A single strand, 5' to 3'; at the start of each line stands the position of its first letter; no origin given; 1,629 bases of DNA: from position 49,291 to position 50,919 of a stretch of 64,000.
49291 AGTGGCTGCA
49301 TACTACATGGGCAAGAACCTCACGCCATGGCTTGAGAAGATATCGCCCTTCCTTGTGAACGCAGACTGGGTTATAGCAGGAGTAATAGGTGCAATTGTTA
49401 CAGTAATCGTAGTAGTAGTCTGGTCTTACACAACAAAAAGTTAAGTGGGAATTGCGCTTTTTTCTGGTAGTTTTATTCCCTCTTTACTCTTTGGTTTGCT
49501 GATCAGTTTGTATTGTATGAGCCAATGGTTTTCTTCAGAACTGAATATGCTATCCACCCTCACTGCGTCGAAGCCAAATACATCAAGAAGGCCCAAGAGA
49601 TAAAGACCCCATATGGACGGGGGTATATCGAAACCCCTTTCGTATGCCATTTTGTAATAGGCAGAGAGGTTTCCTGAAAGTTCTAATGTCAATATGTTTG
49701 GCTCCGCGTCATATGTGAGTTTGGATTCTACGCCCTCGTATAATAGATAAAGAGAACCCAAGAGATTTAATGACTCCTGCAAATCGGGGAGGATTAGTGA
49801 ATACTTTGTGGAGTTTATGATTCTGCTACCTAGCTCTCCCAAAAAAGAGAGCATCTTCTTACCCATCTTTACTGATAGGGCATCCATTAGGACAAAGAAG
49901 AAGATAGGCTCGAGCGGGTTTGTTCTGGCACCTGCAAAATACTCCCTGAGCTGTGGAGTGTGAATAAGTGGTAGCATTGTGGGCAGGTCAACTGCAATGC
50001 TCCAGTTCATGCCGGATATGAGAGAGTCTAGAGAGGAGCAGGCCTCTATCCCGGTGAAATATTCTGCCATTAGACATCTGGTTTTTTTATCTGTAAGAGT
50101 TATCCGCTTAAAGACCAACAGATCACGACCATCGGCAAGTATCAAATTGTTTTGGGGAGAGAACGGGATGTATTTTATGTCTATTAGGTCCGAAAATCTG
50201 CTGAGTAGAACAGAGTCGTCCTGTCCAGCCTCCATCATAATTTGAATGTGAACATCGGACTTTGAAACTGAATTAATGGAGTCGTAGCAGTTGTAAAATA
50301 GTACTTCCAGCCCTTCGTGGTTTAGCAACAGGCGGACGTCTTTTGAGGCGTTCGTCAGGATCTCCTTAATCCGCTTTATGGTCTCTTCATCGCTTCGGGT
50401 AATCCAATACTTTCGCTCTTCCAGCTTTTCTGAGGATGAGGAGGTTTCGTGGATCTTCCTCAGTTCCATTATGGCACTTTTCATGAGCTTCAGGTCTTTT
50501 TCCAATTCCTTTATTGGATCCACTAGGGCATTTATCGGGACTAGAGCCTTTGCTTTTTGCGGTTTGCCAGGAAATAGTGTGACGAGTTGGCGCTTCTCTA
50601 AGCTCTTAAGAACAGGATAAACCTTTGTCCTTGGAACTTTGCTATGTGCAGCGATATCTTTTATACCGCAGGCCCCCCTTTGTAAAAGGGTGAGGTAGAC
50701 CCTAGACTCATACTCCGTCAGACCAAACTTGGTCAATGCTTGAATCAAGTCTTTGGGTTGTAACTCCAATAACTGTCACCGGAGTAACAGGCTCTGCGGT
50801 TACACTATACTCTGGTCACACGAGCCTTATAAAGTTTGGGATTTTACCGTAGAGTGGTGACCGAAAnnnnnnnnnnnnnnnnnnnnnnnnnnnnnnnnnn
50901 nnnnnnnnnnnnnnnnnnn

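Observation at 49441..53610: cdvB–cdvB–cdvC cluster without cdvA, divergent from a 442-aa TrmB-family protein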

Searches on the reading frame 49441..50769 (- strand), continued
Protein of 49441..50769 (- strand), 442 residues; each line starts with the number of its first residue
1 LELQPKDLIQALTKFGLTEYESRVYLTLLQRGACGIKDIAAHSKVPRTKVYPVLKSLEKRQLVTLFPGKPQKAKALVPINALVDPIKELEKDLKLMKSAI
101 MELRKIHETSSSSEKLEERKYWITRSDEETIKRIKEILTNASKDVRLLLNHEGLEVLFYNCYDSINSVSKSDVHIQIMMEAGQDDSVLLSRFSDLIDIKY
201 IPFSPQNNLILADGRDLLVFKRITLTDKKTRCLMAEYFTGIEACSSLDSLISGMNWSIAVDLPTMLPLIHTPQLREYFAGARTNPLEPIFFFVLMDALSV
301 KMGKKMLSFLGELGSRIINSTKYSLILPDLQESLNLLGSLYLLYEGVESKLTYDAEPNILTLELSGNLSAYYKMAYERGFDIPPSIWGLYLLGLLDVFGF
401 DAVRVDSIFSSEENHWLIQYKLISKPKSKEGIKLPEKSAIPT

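Call 59: find_encoding_contigs(protein=window:49441-50769:-, flank=10000, max_places=3)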
Protein window:49441-50769:- (442 aa): 13 contigs read that carry it; 3 places shown.
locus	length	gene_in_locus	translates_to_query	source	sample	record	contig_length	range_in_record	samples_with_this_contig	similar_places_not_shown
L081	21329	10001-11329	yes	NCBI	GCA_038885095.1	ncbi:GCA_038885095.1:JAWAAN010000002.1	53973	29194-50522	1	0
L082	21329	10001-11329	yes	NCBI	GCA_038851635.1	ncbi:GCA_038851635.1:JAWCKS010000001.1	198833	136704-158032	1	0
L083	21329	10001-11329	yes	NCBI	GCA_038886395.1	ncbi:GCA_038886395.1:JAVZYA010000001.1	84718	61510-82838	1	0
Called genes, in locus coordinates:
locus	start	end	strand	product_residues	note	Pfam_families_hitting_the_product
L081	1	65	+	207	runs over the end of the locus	PF01558:POR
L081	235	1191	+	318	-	PF14520:HHH_5, PF13401:AAA_22 (faint), PF00154:RecA_N, PF08423:Rad51, PF06745:ATPase (weak)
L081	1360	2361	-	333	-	PF00180:Iso_dh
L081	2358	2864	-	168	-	PF00694:Aconitase_C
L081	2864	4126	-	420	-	PF00330:Aconitase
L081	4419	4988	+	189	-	PF03551:PadR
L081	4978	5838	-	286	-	PF22626:LysX_preATP_grasp, PF14397:ATPgrasp_ST (faint), PF02655:ATP-grasp_3, PF08443:RimK, PF02222:ATP-grasp (weak), PF02955:GSH-S_ATP, PF13549:ATP-grasp_5 (weak)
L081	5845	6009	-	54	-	PF21344:Zn_ribbon_LysW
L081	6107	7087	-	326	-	PF01368:DHH (weak), PF02272:DHHA1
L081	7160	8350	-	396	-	PF04212:MIT (weak), PF00004:AAA, PF13401:AAA_22 (faint), PF17862:AAA_lid_3, PF09336:Vps4_C (weak)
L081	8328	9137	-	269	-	-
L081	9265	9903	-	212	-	-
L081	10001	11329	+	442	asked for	PF01978:TrmB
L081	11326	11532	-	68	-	-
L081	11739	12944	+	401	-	PF00155:Aminotran_1_2, PF00266:Aminotran_5, PF01212:Beta_elim_lyase, PF01053:Cys_Met_Meta_PP (weak)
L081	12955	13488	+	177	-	-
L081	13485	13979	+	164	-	-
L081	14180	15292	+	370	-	PF04015:DUF362, PF13183:Fer4_8 (faint), PF00037:Fer4, PF12797:Fer4_2 (weak), PF12837:Fer4_6 (weak), PF12838:Fer4_7 (weak), PF13187:Fer4_9 (weak), PF13237:Fer4_10, +1 more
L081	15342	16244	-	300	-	PF02775:TPP_enzyme_C, PF12367:PFO_beta_C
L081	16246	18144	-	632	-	PF01558:POR, PF01855:POR_N, PF17147:PFOR_II (weak)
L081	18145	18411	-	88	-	-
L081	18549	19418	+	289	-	PF02826:2-Hacid_dh_C (weak), PF03446:NAD_binding_2, PF03807:F420_oxidored (weak), PF14833:NAD_binding_11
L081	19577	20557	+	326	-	PF19300:BPD_transp_1_N (weak), PF00528:BPD_transp_1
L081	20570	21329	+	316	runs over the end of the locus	PF12911:OppC_N, PF00528:BPD_transp_1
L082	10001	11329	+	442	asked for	PF01978:TrmB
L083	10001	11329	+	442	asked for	PF01978:TrmB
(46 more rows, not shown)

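Call 60: find_encoding_contigs(protein=P0056, flank=10000, max_places=2)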
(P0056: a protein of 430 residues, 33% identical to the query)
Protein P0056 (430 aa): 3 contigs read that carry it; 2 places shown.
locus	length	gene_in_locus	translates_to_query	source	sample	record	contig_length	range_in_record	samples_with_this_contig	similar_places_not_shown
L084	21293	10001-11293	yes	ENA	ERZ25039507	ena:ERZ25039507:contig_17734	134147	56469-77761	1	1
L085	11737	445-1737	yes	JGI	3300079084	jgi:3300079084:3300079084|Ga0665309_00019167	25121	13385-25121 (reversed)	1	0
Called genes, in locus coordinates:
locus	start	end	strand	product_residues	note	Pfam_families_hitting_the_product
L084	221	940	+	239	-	PF14528:LAGLIDADG_3 (faint)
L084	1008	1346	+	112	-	-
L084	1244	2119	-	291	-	PF02629:CoA_binding, PF00549:Ligase_CoA, PF13607:Succ_CoA_lig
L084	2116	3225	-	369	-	PF01071:GARS_A (weak), PF08442:ATP-grasp_2, PF13549:ATP-grasp_5, PF24948:Citrate_synth_N (weak), PF00549:Ligase_CoA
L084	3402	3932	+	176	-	-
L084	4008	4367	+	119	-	-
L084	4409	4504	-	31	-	-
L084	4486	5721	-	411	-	PF01336:tRNA_anti-codon, PF00152:tRNA-synt_2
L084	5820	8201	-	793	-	PF00004:AAA, PF17862:AAA_lid_3 (weak)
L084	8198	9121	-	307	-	-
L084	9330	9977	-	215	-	-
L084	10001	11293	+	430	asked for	PF01978:TrmB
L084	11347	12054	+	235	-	PF00149:Metallophos, PF12850:Metallophos_2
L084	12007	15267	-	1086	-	PF00133:tRNA-synt_1, PF01406:tRNA-synt_1e (faint), PF09334:tRNA-synt_1g, PF08264:Anticodon_1, PF19302:DUF5915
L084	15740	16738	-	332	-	-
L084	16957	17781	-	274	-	-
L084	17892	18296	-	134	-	-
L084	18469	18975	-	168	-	-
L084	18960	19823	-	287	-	PF00142:Fer4_NifH, PF01656:CbiA, PF02374:ArsA_ATPase (weak), PF06564:CBP_BcsQ (weak), PF09140:MipZ, PF10609:ParA, PF13614:AAA_31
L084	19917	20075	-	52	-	-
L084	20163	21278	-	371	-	PF22422:MGH1-like_GH (weak)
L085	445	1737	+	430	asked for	PF01978:TrmB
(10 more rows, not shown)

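Call 63: search_protein_families(library=ncbifam, proteins=[L084:8198-9121:-, L084:9330-9977:-, L060:9260-9823:-, L060:8769-9263:-, L028:8323-9147:-, L081:11326-11532:-], max_evalue=0.01)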
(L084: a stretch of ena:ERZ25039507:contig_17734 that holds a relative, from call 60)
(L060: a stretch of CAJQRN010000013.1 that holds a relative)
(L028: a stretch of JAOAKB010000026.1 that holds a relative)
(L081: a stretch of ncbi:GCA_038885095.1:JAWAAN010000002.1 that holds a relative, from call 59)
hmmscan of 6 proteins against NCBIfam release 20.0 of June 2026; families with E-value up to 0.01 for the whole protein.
L084:8198-9121:- (307 aa): 4 families
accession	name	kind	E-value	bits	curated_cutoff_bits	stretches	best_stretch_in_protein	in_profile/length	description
NF041005.1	cell_div_CdvB1_B2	equivalog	3.5e-21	75.6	350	1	39-207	35-201/212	cell division protein CdvB1/B2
NF041008.1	cell_div_CdvB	equivalog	9e-18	64.9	370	1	42-290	29-250/260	cell division protein CdvB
NF041009.1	cell_div_CdvB3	equivalog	0.00012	21.8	170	1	40-199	5-157/164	cell division protein CdvB3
NF043058.1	T4SS_LegC2C7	subfamily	0.0021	17.1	350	1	46-150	153-250/348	LegC2/C7 family Dot/Icm T4SS effector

L084:9330-9977:- (215 aa): 4 families
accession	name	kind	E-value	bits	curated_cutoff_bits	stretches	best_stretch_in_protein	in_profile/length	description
NF041005.1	cell_div_CdvB1_B2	equivalog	7e-56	189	350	1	3-203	5-206/212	cell division protein CdvB1/B2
NF041008.1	cell_div_CdvB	equivalog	5.1e-32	111.6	370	1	41-203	32-194/260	cell division protein CdvB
NF041009.1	cell_div_CdvB3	equivalog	2.2e-09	37.2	170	1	38-196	10-160/164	cell division protein CdvB3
NF043058.1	T4SS_LegC2C7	subfamily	0.0027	16.7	350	1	34-115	148-229/348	LegC2/C7 family Dot/Icm T4SS effector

L060:9260-9823:- (187 aa): 1 family
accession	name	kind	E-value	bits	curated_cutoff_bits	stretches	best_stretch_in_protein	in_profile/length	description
NF041005.1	cell_div_CdvB1_B2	equivalog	2.7e-05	23.7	350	1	70-179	94-203/212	cell division protein CdvB1/B2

L060:8769-9263:- (164 aa): 0 families

L028:8323-9147:- (275 aa): 4 families
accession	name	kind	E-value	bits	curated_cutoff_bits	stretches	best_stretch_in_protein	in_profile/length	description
NF041005.1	cell_div_CdvB1_B2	equivalog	3.3e-20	72.4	350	1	7-174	29-197/212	cell division protein CdvB1/B2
NF041008.1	cell_div_CdvB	equivalog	1.2e-15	57.9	370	1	25-270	35-257/260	cell division protein CdvB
NF041009.1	cell_div_CdvB3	equivalog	0.00019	21.2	170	1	19-170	10-154/164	cell division protein CdvB3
NF009755.0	PRK13261.2-1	equivalog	0.0029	17.6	223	1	52-137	16-100/150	urease accessory protein UreE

L081:11326-11532:- (68 aa): 0 families

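Call 81: search_protein_families(library=pfam, proteins=[L027:8518-9225:-, L027:7594-8517:-, L027:9974-11377:+, L027:11733-12713:-, L027:11436-11648:-], max_evalue=0.01)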
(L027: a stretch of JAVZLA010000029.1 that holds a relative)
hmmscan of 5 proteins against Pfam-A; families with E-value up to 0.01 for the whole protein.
L027:8518-9225:- (235 aa): 2 families
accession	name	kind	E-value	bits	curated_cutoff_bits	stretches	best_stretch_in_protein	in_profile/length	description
PF18822.6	CdvA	-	4.1e-05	24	30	1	101-214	2-114/123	CdvA-like coiled-coil domain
PF00038.26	Filament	-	0.0001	22.5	40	1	85-231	3-152/313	Intermediate filament protein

L027:7594-8517:- (307 aa): 1 family
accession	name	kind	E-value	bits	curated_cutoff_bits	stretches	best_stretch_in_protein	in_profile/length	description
PF08784.17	RPA_C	-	0.0053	17.9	22.6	0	234-300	28-99/106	Replication protein A C terminal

L027:9974-11377:+ (467 aa): 5 families
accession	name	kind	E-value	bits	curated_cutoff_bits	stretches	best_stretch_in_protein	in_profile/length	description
PF01978.25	TrmB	-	1.6e-18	66.7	25.6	1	12-77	3-68/68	Sugar-specific transcriptional regulator TrmB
PF11495.14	Regulator_TrmB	-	1.2e-08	35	22.2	1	118-256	1-133/233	Archaeal transcriptional regulator TrmB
PF13412.12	HTH_24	-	0.00037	20.5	21.9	1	17-61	3-47/48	Winged helix-turn-helix DNA-binding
PF01047.28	MarR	-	0.0014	18.9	24.6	1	24-62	10-48/59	MarR family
PF06657.18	Cep57_MT_bd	-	0.0077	17.1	31.3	0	73-110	6-43/77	Centrosome microtubule-binding domain of Cep57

L027:11733-12713:- (326 aa): 1 family
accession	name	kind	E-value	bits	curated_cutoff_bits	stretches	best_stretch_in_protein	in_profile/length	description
PF01699.29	Na_Ca_ex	-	4.5e-25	88.8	24.9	2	7-142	5-146/151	Sodium/calcium exchanger protein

L027:11436-11648:- (70 aa): 0 families

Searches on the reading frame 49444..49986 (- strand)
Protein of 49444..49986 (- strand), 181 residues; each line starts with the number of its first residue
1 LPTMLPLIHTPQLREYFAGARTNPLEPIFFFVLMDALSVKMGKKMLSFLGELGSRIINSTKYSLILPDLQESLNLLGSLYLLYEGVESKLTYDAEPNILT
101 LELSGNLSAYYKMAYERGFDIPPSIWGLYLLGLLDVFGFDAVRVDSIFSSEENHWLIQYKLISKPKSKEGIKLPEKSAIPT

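Call 33: search_solved_structures(query=A4, max_evalue=10, show_alignments=0)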
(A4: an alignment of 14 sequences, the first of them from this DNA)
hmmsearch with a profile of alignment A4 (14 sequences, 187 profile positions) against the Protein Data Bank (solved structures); distinct sequences matched with E-value up to 10: 0.

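Call 34: search_protein_families(library=pfam, alignment_id=A4, max_evalue=1)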
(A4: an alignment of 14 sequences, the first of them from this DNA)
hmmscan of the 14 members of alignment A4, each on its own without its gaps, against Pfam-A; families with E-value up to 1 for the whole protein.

A. member 1, seq(181 aa): 0 families

B. families by the number of members that match (of 14 scanned): 4 families
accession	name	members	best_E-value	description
PF04919.18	DUF655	2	0.12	Protein of unknown function (DUF655)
PF16887.10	DUF5081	1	0.0099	Domain of unknown function (DUF5081)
PF18386.7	ROQ_II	1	0.075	Roquin II domain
PF25714.1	Phage_HCP1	1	0.2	Head completion protein 1, phage connector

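Call 53: predict_structure(alignment_id=A4)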
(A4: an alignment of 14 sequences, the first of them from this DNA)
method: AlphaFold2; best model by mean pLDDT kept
length: 181 residues; sequences in the alignment: 14
mean_pLDDT: 81.7   pTM: 0.76
mean pLDDT of the five models: 81.7, 81.6, 81.5, 80.2, 79.9
residues with pLDDT >= 90: 89; 70-90: 49; 50-70: 27; < 50: 16
segments of 3 or more residues with pLDDT < 50: 167-170, 172-181
pLDDT, mean of each block of 10 residues (from residue 1): 55 54 74 89 87 86 81 92 89 95 93 94 93 92 95 96 67 42 33
secondary structure, 60 per line:
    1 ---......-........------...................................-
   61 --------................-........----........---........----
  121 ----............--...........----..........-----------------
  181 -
elements in order: H4-9 H11-18 H25-59 H69-84 E86-93 E98-105 H109-116 H125-136 E139-149 E154-163

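Call 56: fold_search(model_id=the predicted structure, library=pdb)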
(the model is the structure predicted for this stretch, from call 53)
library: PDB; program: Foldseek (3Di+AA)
matches with E <= 10: 1293; with E <= 0.001: 9
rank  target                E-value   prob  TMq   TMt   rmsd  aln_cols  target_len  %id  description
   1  9dd0_D                3.8e-04  1.00  0.31  0.42  10.1       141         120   11  Designed allosteric facilitated dissociation switch AS1 in complex state TH with methylated lysines, crystal #2 (released 2025-08-20)
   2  2pwn                  4.0e-04  1.00  0.43  0.47   6.1       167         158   12  Crystal structure of BET3 homolog (13277653) from Mus musculus at 2.04 A resolution (released 2007-05-29)
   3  1u56_B                5.1e-04  1.00  0.40  0.40   5.9       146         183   14  Crystal structure of an oxygen binding H-NOX domain related to soluble guanylate cyclases (Water-ligated, ferric form) (released 2004-08-31)
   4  7b6d_A                5.4e-04  1.00  0.44  0.47   5.8       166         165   10  Drosophila melanogaster TRAPPCore (C1, C2, C2L, C3a/b, C4, C5, C6 subunits) (released 2021-06-09)
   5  3aj2_B                5.4e-04  1.00  0.36  0.40   7.0       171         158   15  The structure of AxCeSD octamer (C-terminal HIS-tag) from Acetobacter xylinum (released 2010-10-06)
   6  3a8e_C                6.9e-04  1.00  0.37  0.40   6.4       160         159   14  The structure of AxCesD octamer complexed with cellopentaose (released 2010-09-22)
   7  3lai_C                7.3e-04  1.00  0.40  0.39   5.1       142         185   13  Structural insights into the molecular mechanism of H-NOX activation (released 2010-03-16)
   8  3aj2_C                7.3e-04  0.99  0.35  0.40   6.7       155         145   14  The structure of AxCeSD octamer (C-terminal HIS-tag) from Acetobacter xylinum (released 2010-10-06)
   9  9dcz_B                8.2e-04  1.00  0.30  0.39   9.4       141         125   13  Designed allosteric facilitated dissociation switch AS1 in complex state TH with methylated lysines, crystal #1 (released 2025-08-20)
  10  2j3r_A                1.1e-03  1.00  0.45  0.50   5.4       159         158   12  The crystal structure of the bet3-trs31 heterodimer. (released 2006-11-27)
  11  2c0j_B                1.1e-03  1.00  0.43  0.50   5.5       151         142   17  Crystal structure of the bet3-trs33 heterodimer (released 2006-02-07)
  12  3m0b                  1.2e-03  1.00  0.41  0.40   5.0       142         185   13  Ru-Porphyrin Protein Scaffolds for Sensing O2 (released 2010-04-14)
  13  3a8e_B                1.4e-03  0.99  0.36  0.40   6.2       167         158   14  The structure of AxCesD octamer complexed with cellopentaose (released 2010-09-22)
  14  9dd4_A                1.4e-03  0.99  0.29  0.38   9.8       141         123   11  Crystal Structure of Designed facilitated dissociation target LHD101An1: LHD101A with an N-terminal extension (released 2025-08-20)
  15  8poc_A                1.6e-03  0.99  0.36  0.40   5.8       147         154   14  Cryo-EM structure of Dickeya dadantii BcsD (released 2023-12-20)
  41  7yh3_B                5.8e-03  0.99  0.45  0.51   5.5       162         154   15  TRAPPC3 from Thorarchaeota SMTZ1-45 (released 2023-07-19)
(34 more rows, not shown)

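Call 65: search_protein_representatives(alignment_id=A4)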
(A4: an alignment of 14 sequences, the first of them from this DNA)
Query: 14 sequences, 187 profile positions. Proteins with E-value up to 0.001 (for the whole library): 30; up to 1e-10: 18; up to 1e-30: 3. The best 30 are listed.
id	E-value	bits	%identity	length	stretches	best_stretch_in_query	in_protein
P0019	1.1e-80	285.7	-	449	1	1-187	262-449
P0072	6.0e-42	159.4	-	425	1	7-172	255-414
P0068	7.6e-35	136.3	-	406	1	3-168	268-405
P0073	3.3e-29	117.9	-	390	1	3-170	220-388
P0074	8.8e-29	116.5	-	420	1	2-170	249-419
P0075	1.7e-28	115.6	-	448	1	4-171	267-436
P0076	6.9e-27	110.3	-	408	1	2-169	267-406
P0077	8.9e-24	100.2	-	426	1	3-165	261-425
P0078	5.1e-23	97.7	-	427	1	43-170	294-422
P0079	5.4e-23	97.7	-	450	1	46-171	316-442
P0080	2.1e-21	92.5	-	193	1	38-168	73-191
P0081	3.0e-16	75.7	-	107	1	45-145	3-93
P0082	3.2e-16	75.6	-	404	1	45-169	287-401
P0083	8.8e-15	70.9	-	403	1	47-167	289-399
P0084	1.9e-14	69.8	-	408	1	48-167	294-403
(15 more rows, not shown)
